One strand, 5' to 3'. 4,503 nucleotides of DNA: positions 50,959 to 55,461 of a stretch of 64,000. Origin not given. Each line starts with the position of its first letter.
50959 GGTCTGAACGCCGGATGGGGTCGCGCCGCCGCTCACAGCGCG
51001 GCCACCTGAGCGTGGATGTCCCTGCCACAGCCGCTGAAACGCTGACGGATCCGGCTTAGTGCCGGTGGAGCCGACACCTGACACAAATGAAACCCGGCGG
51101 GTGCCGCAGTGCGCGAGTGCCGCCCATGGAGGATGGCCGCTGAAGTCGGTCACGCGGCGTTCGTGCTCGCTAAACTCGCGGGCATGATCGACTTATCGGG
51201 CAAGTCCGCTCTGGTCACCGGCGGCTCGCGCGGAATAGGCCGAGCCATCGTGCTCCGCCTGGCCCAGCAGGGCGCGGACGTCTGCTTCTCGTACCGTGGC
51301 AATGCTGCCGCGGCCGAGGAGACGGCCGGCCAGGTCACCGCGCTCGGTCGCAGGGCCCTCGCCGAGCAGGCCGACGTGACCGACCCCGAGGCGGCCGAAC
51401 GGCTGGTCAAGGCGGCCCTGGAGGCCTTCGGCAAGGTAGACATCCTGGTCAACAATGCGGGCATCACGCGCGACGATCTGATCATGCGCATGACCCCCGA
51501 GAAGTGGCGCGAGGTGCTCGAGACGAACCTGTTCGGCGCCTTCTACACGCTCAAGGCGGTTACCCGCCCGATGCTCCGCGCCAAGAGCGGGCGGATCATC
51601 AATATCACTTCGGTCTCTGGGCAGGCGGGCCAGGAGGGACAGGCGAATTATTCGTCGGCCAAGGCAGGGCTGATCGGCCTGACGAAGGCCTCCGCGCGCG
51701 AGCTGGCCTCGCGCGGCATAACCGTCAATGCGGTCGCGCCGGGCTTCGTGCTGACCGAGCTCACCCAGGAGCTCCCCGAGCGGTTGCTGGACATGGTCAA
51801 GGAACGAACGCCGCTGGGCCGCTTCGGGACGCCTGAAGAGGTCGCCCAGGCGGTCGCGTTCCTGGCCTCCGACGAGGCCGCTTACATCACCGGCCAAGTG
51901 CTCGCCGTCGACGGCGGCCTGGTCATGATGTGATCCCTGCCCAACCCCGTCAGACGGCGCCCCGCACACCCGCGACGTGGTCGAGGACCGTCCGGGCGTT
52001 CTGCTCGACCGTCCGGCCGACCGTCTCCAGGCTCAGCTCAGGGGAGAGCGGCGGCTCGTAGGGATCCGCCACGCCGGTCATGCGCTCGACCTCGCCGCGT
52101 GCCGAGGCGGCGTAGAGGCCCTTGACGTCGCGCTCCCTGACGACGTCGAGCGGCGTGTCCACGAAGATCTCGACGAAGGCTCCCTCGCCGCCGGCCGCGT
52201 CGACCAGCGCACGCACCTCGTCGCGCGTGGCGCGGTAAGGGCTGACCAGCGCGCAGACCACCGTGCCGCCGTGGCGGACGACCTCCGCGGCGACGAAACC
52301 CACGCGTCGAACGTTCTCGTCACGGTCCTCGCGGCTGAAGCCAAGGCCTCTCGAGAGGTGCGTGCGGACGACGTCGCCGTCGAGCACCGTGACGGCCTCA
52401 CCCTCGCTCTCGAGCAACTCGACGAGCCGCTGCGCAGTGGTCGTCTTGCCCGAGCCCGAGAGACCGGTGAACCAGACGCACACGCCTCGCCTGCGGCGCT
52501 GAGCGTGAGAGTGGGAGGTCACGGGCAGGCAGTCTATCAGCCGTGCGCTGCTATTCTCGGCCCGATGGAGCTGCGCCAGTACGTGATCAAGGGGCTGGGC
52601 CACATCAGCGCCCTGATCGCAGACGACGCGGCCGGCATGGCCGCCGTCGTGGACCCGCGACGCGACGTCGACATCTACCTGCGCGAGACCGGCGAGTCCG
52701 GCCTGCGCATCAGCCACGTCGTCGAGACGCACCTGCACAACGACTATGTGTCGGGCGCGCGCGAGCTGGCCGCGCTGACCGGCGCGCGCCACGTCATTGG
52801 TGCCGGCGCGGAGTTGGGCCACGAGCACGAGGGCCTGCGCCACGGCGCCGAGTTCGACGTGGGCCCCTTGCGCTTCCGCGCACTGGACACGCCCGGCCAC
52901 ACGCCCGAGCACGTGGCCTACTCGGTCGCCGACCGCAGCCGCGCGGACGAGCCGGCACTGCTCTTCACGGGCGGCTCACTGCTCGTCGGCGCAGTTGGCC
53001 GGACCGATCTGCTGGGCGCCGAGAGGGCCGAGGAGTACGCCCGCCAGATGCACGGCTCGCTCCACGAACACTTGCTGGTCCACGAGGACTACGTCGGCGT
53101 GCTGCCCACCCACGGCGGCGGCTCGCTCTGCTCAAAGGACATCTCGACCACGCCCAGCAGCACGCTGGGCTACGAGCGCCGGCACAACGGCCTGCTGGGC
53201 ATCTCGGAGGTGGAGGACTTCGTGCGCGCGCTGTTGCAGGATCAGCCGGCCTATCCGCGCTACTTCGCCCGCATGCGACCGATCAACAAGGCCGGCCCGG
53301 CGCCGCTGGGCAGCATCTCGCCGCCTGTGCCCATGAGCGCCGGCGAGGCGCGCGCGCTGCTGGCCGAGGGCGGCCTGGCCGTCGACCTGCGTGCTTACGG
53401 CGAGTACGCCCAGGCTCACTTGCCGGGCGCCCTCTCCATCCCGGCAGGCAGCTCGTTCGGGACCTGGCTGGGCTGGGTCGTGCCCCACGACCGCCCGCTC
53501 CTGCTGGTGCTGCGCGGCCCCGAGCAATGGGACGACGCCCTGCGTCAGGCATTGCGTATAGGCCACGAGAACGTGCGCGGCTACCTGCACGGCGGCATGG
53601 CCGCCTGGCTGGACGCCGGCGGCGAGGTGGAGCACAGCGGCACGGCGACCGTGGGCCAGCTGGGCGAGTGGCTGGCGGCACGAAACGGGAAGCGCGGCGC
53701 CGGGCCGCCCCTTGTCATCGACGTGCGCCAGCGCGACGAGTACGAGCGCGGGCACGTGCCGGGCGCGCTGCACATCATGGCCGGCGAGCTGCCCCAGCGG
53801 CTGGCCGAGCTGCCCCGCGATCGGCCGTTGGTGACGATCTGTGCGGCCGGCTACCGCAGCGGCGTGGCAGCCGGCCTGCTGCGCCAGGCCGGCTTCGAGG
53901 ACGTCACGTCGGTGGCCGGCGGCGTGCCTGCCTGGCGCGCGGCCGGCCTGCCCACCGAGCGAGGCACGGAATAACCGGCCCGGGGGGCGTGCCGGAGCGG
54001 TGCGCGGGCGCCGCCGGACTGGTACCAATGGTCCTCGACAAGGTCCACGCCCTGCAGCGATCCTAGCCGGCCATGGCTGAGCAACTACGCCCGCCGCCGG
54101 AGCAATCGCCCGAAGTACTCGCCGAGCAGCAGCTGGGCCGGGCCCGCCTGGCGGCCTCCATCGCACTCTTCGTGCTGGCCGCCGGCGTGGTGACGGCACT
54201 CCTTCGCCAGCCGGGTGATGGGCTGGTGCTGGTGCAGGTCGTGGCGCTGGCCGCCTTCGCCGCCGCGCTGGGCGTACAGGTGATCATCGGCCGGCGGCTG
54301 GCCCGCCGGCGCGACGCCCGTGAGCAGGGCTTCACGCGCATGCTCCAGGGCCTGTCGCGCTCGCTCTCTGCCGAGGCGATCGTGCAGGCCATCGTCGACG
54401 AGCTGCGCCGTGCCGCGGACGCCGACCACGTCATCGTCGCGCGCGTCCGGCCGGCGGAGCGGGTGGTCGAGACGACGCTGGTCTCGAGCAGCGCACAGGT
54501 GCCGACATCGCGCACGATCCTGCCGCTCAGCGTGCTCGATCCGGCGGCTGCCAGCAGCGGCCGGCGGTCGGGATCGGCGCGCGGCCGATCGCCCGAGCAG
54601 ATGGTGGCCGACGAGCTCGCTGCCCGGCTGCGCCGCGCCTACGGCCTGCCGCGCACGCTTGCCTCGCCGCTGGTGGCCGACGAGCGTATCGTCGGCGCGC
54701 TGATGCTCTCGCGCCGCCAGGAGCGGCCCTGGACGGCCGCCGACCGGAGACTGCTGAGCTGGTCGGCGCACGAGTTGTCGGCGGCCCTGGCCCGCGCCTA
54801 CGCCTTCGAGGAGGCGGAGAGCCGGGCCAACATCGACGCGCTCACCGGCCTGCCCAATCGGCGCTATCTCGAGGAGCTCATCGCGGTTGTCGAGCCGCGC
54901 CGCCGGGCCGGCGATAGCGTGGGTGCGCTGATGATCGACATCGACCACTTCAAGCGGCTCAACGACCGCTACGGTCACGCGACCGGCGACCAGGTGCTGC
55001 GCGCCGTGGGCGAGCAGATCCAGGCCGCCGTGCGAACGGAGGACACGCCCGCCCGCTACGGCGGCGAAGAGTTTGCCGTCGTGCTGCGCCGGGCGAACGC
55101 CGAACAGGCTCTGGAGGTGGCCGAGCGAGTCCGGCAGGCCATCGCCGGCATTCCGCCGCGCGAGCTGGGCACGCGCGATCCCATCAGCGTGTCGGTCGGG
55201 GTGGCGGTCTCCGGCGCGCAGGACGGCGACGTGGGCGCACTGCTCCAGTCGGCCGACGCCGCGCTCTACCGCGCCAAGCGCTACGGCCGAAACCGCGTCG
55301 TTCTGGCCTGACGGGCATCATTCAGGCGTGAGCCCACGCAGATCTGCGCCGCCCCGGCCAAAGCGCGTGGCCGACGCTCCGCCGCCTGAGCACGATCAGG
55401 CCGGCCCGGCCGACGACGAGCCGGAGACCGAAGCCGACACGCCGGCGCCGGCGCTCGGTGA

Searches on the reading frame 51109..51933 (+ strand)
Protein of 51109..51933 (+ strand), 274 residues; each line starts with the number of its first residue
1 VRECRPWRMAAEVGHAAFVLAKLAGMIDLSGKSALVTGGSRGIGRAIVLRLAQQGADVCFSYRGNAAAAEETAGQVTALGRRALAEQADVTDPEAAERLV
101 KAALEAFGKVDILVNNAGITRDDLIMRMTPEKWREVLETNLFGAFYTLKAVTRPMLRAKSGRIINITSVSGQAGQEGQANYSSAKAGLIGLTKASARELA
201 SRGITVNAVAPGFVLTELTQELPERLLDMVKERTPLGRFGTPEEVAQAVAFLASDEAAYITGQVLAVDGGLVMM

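Call 63: search_protein_families(library=pfam, proteins=[window:51109-51933:+], max_evalue=0.0001)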
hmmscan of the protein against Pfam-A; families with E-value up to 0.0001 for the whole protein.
window:51109-51933:+ (274 aa): 4 families
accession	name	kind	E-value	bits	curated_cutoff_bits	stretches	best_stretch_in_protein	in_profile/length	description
PF13561.12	adh_short_C2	-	1.5e-71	241.1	27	1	41-271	6-235/236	Enoyl-(Acyl carrier protein) reductase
PF00106.31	adh_short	-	2.2e-62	210.5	26.6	1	32-224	1-192/195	short chain dehydrogenase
PF08659.16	KR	-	1.1e-20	74.8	22.6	1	34-195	3-163/180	KR domain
PF01370.27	Epimerase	-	4.4e-05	23.5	20.9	1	34-102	1-62/240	NAD dependent epimerase/dehydratase family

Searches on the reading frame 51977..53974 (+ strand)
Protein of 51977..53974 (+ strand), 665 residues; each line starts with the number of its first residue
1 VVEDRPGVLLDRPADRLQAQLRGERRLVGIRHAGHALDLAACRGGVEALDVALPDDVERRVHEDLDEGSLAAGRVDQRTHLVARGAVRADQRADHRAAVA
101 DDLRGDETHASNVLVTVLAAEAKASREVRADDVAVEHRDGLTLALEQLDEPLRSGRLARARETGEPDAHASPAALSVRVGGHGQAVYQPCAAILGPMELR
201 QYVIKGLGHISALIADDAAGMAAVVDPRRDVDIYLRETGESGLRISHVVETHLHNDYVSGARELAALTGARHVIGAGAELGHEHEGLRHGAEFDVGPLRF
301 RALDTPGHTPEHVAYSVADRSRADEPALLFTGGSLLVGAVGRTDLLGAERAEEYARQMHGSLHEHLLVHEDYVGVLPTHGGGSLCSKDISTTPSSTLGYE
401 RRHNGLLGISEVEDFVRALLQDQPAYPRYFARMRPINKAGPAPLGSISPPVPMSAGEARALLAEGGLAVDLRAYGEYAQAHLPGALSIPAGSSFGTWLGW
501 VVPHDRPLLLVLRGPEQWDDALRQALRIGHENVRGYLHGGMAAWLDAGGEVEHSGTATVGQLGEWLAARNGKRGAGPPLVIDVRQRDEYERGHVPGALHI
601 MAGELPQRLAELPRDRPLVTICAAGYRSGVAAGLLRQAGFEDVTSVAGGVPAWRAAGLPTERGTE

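Call 63: search_protein_families(library=pfam, proteins=[window:51977-53974:+], max_evalue=0.0001)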
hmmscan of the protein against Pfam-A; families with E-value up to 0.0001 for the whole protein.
window:51977-53974:+ (665 aa): 2 families
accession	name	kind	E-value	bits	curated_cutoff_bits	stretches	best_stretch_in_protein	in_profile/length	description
PF00581.25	Rhodanese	-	1.6e-29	102.8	22.2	2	575-655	11-101/102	Rhodanese-like domain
PF00753.33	Lactamase_B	-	2.5e-06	28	22.7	1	230-326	33-97/196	Metallo-beta-lactamase superfamily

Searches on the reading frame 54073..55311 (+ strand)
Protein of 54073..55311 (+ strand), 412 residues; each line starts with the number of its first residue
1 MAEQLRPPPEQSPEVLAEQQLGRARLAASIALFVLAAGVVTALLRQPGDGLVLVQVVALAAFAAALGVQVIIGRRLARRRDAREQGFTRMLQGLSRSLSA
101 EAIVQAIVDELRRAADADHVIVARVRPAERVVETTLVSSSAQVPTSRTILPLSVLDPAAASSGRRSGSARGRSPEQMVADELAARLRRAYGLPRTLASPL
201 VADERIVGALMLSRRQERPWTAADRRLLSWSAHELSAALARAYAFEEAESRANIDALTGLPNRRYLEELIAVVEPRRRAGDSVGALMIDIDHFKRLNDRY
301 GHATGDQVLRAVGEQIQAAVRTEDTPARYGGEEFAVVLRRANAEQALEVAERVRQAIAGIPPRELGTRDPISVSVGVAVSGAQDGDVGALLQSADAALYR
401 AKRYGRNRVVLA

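Call 63: search_protein_families(library=pfam, proteins=[window:54073-55311:+], max_evalue=0.0001)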
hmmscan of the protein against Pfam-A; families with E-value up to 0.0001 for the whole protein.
window:54073-55311:+ (412 aa): 4 families
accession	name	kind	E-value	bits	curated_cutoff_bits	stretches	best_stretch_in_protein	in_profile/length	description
PF00990.26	GGDEF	-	1.2e-45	155.6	23.8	1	252-408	1-161/161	Diguanylate cyclase, GGDEF domain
PF01590.32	GAF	-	4.1e-09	37.5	22.4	1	100-239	2-133/133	GAF domain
PF13492.12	GAF_3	-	4e-08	34.2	27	1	100-241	2-129/129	GAF domain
PF13185.12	GAF_2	-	7.7e-07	29.8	28.6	1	98-239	2-135/136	GAF domain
